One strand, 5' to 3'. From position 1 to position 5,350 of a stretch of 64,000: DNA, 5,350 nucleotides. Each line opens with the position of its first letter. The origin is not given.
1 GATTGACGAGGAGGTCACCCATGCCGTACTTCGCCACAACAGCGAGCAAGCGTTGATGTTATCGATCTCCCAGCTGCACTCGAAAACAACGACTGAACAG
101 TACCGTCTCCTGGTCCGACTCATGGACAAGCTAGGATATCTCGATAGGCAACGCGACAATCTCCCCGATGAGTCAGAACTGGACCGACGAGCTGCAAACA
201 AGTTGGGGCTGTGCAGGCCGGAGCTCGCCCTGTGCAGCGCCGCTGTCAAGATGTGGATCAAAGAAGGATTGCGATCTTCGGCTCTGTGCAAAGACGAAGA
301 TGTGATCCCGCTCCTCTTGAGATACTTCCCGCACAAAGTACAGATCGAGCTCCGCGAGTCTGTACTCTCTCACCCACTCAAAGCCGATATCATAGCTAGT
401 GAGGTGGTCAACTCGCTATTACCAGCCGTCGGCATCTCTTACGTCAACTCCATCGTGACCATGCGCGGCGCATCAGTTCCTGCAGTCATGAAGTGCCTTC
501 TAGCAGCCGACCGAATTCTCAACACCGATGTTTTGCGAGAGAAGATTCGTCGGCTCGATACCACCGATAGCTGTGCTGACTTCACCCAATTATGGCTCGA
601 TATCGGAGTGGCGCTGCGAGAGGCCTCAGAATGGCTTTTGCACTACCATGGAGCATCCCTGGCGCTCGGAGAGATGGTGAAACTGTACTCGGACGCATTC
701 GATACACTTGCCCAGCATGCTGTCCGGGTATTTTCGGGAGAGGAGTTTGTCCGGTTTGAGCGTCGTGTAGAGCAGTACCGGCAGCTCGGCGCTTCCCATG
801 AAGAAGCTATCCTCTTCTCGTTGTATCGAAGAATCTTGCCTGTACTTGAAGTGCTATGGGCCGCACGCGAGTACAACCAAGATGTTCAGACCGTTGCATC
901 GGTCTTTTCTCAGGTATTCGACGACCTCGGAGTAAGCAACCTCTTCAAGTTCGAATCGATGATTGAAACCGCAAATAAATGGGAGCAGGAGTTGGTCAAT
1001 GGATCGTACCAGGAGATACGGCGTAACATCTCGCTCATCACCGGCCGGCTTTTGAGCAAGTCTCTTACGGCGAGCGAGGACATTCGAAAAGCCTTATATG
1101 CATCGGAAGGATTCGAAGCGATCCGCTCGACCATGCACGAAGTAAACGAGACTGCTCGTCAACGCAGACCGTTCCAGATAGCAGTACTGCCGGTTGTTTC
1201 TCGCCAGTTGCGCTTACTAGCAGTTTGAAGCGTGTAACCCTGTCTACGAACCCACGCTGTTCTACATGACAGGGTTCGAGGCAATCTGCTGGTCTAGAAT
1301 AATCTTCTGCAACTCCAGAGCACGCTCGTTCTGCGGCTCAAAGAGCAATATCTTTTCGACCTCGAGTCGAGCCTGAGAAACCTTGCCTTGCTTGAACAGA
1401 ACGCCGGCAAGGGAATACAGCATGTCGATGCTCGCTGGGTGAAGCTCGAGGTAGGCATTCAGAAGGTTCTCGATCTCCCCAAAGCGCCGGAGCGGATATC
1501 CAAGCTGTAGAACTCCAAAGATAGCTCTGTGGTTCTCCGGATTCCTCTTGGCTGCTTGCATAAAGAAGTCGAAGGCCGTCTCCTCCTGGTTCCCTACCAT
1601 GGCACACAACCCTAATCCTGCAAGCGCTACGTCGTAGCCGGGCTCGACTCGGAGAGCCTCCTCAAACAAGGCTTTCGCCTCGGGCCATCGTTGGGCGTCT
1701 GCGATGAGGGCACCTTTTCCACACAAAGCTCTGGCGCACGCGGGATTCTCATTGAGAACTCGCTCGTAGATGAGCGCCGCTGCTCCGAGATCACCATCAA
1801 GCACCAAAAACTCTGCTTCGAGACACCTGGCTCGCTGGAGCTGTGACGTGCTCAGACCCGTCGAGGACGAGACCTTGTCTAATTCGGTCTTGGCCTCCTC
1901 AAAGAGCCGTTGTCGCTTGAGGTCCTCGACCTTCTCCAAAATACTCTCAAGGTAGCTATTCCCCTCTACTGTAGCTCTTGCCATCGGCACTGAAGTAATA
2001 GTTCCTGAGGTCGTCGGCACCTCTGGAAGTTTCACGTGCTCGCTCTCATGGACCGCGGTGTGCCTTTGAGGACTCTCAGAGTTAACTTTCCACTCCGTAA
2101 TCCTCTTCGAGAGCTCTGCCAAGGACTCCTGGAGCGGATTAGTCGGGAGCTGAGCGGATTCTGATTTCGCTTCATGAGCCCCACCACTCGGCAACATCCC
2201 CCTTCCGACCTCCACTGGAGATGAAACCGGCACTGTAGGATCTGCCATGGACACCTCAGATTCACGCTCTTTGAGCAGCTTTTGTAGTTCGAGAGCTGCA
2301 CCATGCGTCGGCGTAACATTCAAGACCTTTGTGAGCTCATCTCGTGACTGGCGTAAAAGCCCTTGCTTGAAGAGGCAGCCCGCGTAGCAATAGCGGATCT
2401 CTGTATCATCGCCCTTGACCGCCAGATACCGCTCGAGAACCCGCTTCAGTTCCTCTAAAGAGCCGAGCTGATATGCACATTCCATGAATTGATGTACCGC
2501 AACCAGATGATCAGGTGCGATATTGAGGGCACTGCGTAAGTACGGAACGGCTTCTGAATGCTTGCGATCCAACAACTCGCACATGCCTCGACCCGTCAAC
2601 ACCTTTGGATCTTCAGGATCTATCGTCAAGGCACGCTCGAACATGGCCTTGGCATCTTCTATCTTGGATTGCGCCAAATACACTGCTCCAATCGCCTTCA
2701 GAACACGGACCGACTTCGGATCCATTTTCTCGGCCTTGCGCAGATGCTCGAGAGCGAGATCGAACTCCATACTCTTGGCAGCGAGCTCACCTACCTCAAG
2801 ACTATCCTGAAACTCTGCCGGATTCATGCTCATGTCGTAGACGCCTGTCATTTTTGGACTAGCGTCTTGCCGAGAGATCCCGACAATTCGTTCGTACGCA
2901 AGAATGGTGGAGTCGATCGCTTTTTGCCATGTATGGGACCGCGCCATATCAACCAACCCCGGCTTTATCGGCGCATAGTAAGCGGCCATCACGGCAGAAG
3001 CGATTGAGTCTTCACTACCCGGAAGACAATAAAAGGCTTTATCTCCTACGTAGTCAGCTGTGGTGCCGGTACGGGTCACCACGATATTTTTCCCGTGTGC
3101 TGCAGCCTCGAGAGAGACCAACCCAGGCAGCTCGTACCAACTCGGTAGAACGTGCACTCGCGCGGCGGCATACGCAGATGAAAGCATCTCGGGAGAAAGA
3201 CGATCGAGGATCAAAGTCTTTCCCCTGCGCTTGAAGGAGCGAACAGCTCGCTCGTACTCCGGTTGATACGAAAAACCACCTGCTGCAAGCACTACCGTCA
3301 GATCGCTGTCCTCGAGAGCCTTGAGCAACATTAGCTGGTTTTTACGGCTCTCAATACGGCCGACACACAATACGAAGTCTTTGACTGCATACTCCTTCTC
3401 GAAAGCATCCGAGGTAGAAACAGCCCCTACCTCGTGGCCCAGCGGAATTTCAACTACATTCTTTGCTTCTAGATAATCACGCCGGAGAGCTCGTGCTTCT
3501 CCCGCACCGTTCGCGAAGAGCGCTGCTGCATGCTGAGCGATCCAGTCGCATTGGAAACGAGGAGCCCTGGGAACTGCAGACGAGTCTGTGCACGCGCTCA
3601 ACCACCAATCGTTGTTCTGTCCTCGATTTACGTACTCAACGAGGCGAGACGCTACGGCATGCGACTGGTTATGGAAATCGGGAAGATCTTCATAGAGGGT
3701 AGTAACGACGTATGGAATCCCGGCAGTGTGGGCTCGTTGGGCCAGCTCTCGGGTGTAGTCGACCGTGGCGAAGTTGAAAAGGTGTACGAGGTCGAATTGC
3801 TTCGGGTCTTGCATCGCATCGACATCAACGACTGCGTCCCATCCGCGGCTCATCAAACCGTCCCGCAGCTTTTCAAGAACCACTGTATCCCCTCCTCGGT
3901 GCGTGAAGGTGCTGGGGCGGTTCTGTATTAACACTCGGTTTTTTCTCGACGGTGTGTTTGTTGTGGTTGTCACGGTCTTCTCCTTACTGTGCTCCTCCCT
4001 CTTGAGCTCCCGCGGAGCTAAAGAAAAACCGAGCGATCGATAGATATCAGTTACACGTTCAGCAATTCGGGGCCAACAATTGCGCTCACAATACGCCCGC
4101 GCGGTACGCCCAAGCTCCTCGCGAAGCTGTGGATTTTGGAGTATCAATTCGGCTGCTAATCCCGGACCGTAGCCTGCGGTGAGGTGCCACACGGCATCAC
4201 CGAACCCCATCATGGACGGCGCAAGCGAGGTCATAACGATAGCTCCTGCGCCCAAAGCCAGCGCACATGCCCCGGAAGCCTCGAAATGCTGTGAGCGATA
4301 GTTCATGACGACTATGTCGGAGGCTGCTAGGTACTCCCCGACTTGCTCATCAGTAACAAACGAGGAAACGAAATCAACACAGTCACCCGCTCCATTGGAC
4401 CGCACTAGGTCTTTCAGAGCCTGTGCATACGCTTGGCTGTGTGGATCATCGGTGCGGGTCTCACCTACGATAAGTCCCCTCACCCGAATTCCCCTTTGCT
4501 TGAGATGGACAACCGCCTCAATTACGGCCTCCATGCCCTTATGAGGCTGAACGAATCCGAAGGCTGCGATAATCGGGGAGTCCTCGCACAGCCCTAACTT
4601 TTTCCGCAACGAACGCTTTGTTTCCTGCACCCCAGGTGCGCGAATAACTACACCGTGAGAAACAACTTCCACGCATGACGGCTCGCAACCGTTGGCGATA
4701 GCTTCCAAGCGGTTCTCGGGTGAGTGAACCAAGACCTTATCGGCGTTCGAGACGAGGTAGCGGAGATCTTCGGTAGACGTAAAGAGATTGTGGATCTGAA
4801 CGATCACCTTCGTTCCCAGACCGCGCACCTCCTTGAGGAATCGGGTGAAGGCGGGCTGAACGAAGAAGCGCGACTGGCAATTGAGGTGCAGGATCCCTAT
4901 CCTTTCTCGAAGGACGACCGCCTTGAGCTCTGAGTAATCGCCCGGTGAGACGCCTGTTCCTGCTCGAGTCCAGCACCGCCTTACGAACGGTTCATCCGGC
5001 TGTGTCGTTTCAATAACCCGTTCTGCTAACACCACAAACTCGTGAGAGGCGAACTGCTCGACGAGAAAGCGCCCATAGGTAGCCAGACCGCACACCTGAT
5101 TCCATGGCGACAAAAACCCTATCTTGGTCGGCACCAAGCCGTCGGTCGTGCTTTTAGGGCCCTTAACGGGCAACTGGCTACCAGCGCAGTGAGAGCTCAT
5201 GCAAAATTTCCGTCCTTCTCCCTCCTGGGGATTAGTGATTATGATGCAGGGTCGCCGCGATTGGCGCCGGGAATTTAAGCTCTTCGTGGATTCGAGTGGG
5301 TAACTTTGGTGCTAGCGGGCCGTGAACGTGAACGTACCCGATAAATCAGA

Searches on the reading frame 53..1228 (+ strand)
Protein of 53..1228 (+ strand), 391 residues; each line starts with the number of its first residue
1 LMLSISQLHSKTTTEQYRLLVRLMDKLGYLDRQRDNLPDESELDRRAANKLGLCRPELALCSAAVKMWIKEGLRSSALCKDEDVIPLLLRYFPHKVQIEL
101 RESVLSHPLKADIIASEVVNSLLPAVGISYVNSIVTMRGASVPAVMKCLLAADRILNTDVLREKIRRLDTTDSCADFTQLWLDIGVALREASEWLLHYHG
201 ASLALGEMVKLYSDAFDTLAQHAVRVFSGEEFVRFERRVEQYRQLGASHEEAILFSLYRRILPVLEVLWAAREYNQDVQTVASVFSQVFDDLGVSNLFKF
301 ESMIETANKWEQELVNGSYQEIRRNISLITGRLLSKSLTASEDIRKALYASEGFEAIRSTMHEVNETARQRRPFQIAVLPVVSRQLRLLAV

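Call 65: search_protein_families(library=pfam, proteins=[window:53-1228:+], max_evalue=0.001)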
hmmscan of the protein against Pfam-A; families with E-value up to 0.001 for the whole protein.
window:53-1228:+ (391 aa): 1 family
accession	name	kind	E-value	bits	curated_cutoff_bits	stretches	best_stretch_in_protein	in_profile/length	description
PF21074.2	GDH_C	-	1.7e-48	166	26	1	51-387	2-338/339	Glutamate dehydrogenase, C-terminal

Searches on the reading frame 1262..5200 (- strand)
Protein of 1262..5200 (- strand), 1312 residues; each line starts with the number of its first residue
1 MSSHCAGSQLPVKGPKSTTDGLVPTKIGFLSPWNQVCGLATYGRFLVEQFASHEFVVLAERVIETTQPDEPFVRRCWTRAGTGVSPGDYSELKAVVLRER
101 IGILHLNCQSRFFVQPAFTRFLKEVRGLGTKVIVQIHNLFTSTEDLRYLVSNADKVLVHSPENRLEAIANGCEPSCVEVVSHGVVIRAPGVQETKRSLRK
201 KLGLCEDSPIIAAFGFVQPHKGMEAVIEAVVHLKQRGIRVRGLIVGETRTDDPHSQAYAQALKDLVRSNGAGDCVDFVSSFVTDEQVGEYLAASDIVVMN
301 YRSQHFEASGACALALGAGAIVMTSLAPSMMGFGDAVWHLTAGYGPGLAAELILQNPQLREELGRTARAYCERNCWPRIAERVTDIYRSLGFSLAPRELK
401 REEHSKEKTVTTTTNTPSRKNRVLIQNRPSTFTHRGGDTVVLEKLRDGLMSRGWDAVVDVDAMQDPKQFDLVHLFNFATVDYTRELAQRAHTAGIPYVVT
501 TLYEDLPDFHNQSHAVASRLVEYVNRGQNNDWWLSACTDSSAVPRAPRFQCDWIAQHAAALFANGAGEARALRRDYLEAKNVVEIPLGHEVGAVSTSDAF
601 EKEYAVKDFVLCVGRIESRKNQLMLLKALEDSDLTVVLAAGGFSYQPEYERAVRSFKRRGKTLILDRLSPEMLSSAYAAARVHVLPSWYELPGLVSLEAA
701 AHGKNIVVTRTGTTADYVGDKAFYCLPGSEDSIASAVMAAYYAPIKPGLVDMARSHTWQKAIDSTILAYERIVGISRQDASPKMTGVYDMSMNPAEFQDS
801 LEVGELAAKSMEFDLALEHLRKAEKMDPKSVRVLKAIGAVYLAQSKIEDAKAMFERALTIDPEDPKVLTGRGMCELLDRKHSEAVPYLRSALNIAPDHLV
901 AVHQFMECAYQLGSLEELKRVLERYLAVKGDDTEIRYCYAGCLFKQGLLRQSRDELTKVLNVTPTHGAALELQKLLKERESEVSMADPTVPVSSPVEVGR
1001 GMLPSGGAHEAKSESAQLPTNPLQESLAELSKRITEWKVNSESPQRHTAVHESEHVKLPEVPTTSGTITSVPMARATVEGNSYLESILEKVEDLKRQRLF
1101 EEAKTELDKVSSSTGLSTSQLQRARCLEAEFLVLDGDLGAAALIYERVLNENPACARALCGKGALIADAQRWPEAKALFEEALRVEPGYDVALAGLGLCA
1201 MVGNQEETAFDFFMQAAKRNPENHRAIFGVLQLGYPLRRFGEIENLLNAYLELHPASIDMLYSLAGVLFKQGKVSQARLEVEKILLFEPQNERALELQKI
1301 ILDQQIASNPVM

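Call 65: search_protein_families(library=pfam, proteins=[window:1262-5200:-], max_evalue=0.001)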
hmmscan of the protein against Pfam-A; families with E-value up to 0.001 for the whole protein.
window:1262-5200:- (1312 aa): 23 families
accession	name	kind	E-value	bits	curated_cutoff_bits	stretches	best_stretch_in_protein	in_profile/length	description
PF14559.12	TPR_19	-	7.6e-30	103.5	25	3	812-868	6-62/68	Tetratricopeptide repeat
PF00534.26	Glycos_transf_1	-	6.5e-27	94.6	26.4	2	605-739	13-154/172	Glycosyl transferases group 1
PF13692.12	Glyco_trans_1_4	-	7.5e-24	85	27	2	610-739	4-138/142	Glycosyl transferases group 1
PF07719.23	TPR_2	-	3.7e-20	70.7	27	0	832-864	2-34/34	Tetratricopeptide repeat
PF00515.34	TPR_1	-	5.7e-20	70.7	27.8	1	832-864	2-34/34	Tetratricopeptide repeat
PF13428.12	TPR_14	-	1e-16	60.2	23.5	0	832-870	2-40/44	Tetratricopeptide repeat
PF13432.12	TPR_16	-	1.1e-14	55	32.7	2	839-897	5-63/65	Tetratricopeptide repeat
PF13424.12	TPR_12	-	5.6e-13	49.3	30.1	1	804-862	10-76/77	Tetratricopeptide repeat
PF12895.13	ANAPC3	-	6e-11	42.9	27.2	0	846-922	4-79/82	Anaphase-promoting complex, cyclosome, subunit 3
PF13579.12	Glyco_trans_4_4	-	6.9e-11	43.2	29.7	1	432-588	35-158/158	Glycosyl transferase 4-like domain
PF13181.12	TPR_8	-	6.7e-10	38.8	25.7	0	837-864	7-34/34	Tetratricopeptide repeat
PF13431.12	TPR_17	-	2.3e-09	37.2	24.4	0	854-884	2-32/34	Tetratricopeptide repeat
PF13414.12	TPR_11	-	4.1e-08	33.2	26.8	0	813-844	10-41/42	TPR repeat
PF25063.1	ARM_TT21_C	-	1.6e-07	31.8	35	0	1087-1186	58-159/209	Tetratricopeptide repeat protein 21 C-terminal ARM domain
PF23914.1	TPR_CcmH_CycH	-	2.4e-07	31.2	42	0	1196-1290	56-153/158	Cytochrome c-type biogenesis protein H TPR domain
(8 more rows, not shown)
